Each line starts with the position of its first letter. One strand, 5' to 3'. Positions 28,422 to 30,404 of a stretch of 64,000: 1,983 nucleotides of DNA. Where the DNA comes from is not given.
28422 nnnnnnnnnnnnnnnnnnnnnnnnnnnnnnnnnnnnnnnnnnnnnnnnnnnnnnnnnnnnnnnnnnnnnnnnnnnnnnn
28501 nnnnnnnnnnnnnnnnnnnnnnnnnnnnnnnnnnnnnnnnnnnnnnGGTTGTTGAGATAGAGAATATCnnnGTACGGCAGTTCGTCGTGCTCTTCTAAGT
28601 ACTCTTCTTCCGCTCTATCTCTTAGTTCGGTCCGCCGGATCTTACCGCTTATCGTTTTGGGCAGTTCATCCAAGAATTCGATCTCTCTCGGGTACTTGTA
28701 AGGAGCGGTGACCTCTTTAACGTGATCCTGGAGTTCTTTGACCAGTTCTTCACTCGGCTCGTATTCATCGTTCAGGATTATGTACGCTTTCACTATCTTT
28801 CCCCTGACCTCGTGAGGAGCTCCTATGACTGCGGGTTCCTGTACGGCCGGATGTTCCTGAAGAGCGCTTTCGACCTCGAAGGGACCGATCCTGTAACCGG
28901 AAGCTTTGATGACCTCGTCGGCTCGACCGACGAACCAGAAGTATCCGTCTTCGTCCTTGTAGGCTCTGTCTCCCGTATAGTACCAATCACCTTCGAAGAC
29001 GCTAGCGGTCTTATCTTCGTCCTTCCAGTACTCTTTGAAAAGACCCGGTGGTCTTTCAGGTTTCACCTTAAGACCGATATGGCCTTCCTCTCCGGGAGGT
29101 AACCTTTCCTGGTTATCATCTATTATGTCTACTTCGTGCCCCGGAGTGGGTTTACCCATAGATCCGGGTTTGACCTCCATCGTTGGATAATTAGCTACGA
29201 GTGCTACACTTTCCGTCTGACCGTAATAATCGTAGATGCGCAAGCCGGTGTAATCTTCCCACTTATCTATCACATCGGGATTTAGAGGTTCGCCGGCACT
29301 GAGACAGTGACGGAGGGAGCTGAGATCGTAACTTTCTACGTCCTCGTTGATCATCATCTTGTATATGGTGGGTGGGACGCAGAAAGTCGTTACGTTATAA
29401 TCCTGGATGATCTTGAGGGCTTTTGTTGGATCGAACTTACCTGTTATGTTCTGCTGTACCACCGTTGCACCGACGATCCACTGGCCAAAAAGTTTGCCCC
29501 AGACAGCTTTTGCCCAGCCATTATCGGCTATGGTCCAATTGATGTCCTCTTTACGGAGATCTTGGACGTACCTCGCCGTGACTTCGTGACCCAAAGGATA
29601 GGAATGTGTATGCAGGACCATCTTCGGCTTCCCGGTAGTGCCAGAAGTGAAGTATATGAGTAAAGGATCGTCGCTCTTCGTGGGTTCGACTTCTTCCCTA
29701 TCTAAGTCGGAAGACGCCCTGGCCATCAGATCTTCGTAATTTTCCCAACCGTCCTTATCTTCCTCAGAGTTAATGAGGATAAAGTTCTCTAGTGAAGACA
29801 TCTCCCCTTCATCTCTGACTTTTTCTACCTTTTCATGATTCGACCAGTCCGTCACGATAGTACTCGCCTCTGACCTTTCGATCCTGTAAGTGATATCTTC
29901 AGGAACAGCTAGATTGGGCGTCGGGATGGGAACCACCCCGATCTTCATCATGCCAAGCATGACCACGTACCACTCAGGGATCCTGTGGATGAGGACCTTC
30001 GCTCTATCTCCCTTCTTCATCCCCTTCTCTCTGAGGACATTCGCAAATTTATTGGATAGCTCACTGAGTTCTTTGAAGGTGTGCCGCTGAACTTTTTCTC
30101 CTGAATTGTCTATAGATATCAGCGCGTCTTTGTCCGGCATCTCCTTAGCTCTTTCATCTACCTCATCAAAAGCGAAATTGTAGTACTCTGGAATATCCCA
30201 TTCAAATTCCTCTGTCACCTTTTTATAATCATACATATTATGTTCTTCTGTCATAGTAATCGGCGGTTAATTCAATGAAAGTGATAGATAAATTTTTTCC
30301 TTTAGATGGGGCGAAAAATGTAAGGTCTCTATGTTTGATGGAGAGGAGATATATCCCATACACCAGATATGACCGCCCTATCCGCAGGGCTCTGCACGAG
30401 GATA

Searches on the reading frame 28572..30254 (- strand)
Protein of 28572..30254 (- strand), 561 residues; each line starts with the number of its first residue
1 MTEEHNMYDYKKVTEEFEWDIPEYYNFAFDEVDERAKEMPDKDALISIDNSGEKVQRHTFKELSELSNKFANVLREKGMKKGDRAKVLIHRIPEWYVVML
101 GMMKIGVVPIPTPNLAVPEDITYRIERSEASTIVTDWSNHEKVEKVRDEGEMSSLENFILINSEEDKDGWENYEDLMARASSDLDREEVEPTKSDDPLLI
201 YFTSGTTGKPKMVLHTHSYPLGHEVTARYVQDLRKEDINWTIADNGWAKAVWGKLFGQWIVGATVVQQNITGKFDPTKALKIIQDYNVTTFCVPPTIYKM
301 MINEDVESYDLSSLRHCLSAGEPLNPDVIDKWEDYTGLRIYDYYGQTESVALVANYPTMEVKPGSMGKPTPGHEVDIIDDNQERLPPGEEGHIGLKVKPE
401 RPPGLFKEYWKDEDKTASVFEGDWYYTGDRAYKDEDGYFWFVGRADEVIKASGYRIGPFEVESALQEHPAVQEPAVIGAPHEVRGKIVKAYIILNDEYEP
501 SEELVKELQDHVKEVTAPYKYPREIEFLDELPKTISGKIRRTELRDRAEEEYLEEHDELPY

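Call 15: search_protein_families(library=pfam, proteins=[window:28572-30254:-])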
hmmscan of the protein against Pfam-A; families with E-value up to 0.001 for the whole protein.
window:28572-30254:- (561 aa): 2 families
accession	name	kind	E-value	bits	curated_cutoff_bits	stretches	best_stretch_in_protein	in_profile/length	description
PF00501.34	AMP-binding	-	1.9e-76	257.8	29.9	1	33-410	2-384/384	AMP-binding enzyme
PF13193.12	AMP-binding_C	-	1.9e-23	83.6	24.5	1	460-538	1-76/76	AMP-binding enzyme C-terminal domain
